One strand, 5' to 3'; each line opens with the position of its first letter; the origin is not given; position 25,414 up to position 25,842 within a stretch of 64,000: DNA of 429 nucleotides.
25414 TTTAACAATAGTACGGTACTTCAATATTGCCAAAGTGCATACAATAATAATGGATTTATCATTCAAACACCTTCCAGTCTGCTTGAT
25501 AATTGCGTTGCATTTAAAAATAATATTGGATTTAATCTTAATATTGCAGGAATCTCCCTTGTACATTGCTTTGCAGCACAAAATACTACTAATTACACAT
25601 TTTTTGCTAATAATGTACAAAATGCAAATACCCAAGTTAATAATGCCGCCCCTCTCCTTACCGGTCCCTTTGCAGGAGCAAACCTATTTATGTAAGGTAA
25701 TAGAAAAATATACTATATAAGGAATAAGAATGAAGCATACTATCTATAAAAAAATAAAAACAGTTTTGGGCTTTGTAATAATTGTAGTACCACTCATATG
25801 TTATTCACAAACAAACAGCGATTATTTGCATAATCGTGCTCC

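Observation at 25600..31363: Conserved C-terminal tail ..........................[IM] shared by all four array proteins may be a sorting or secretion tag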

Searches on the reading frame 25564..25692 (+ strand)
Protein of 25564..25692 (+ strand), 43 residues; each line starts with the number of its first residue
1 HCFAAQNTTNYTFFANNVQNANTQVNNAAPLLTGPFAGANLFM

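Call 17: find_homologous_proteins(query=A5, max_evalue=10)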
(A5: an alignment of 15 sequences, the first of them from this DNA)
Query A5 (15 sequences): 467 candidates shared short words with the query, none scored E <= 10.
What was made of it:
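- Tried and rejected: The 42-column profile returned nothing, not even the family itself (call 17). Call 17 is therefore a tool false negative and I did not use it.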

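Call 27: search_protein_representatives(alignment_id=A5)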
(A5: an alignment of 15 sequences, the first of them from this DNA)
Query: 15 sequences, 42 profile positions. Proteins with E-value up to 0.001 (for the whole library): 18; up to 1e-10: 12; up to 1e-30: 0. The best 18 are listed.
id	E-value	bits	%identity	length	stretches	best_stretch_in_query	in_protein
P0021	5.5e-19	83.9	-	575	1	1-42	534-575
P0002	2.4e-18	81.9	-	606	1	1-42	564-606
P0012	1.3e-17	79.5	-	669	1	1-42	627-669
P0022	4.3e-17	77.8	-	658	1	1-42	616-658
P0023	4.6e-17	77.8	-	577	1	1-42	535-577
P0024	6.9e-17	77.2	-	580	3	1-42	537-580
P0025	3.5e-16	74.9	-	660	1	2-42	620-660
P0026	2.7e-15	72.1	-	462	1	2-42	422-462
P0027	9.5e-15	70.4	-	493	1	1-42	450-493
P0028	6.1e-14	67.8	-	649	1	1-41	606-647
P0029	6.4e-12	61.3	-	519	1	3-42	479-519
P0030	6.8e-11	58.0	-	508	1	1-42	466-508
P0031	7.1e-09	51.6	-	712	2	2-42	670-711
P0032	2.5e-06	43.4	-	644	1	1-40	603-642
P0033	6.6e-06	42.0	-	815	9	16-38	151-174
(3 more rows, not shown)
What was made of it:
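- Tried and rejected: The exhaustive representative search (call 27) replaced it.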

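Call 53: search_protein_families(library=pfam, proteins=[P0029], max_evalue=0.01)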
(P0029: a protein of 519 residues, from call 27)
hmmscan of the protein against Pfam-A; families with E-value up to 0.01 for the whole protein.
P0029 (519 aa): 4 families
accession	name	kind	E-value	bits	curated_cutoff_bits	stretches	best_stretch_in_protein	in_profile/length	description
PF10282.15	Lactonase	-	1.4e-17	64.4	21.7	3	62-234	163-332/344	Lactonase, 7-bladed beta-propeller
PF18067.7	Lipase_C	-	6.1e-06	27.2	27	0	106-131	12-37/96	Lipase C-terminal domain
PF14339.12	DUF4394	-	1e-05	25.4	29.6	0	157-190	191-224/230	Domain of unknown function (DUF4394)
PF23409.1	Beta-prop_EML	-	9e-05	22.5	88.2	0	144-177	67-100/267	Echinoderm microtubule-associated protein first beta-propeller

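Call 55: search_solved_structures(query=A5, max_evalue=10, show_alignments=3)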
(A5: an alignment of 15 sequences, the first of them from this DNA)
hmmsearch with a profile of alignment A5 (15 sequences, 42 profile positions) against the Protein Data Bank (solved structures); distinct sequences matched with E-value up to 10: 4.
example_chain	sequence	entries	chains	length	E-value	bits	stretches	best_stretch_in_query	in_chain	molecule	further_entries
5e7x_A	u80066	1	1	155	0.83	12.9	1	15-33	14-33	Cell wall antigen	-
5ecf_A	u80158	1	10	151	1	12.6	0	15-33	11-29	Cell wall antigen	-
5otj_H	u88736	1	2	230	1.1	12.5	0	11-25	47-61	102.1F10 Fab heavy chain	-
6uio_A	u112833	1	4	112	2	11.6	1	9-21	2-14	Cystatin-8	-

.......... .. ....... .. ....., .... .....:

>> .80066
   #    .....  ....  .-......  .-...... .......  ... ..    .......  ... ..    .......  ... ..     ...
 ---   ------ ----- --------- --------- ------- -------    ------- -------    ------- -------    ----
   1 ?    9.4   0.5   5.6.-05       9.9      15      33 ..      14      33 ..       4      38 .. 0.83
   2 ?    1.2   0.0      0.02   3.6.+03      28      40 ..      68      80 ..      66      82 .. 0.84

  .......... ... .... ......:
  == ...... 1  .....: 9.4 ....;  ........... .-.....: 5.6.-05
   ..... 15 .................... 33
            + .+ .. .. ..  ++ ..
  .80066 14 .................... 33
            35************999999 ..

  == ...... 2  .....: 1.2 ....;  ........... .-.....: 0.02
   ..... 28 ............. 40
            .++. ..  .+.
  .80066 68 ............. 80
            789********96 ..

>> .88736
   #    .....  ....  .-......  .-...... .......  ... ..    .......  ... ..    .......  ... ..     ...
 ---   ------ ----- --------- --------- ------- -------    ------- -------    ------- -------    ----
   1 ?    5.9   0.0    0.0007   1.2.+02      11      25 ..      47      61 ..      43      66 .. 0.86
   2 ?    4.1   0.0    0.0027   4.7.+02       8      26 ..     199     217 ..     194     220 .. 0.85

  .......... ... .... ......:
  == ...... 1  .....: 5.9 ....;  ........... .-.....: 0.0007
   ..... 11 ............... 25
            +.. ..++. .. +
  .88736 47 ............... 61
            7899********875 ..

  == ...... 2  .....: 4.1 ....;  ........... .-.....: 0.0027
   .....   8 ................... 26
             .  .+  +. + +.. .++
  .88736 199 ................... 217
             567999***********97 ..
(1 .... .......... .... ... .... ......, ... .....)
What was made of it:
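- Closest known: C-terminal oligomerisation elements of phage tailspikes and fibres. Different: There is no sequence similarity (call 55) and the oligomeric state here is unknown.
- Tried and rejected: Only chance-level hits (call 55).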

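Call 64: find_encoding_contigs(protein=P0029, flank=8000, max_places=2)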
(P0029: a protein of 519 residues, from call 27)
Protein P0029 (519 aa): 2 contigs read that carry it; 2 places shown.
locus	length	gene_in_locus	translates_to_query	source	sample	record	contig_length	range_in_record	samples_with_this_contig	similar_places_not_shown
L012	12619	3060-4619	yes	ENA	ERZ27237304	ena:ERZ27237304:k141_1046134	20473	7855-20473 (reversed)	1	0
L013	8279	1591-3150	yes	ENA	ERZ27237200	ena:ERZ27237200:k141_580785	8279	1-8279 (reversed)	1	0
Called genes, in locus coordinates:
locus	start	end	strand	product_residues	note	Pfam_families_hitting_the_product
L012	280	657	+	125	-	PF07021:MetW (faint), PF08241:Methyltransf_11, PF08242:Methyltransf_12 (weak), PF13489:Methyltransf_23, PF13847:Methyltransf_31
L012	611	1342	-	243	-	PF09335:VTT_dom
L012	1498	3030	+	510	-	PF12708:Pect-lyase_RHGA_epim (faint), PF13229:Beta_helix (weak)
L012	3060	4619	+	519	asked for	PF14339:DUF4394 (faint), PF18067:Lipase_C (faint), PF10282:Lactonase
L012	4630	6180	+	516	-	PF14339:DUF4394 (faint), PF23409:Beta-prop_EML (faint), PF10282:Lactonase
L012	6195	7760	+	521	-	PF10282:Lactonase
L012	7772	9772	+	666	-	PF13229:Beta_helix (faint)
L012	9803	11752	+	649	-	PF13229:Beta_helix (weak)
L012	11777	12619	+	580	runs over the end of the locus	PF13229:Beta_helix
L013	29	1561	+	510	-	PF12708:Pect-lyase_RHGA_epim (faint), PF13229:Beta_helix (weak)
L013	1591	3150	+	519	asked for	PF14339:DUF4394 (faint), PF18067:Lipase_C (faint), PF10282:Lactonase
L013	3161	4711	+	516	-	PF14339:DUF4394 (faint), PF23409:Beta-prop_EML (faint), PF10282:Lactonase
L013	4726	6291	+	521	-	PF10282:Lactonase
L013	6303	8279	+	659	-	?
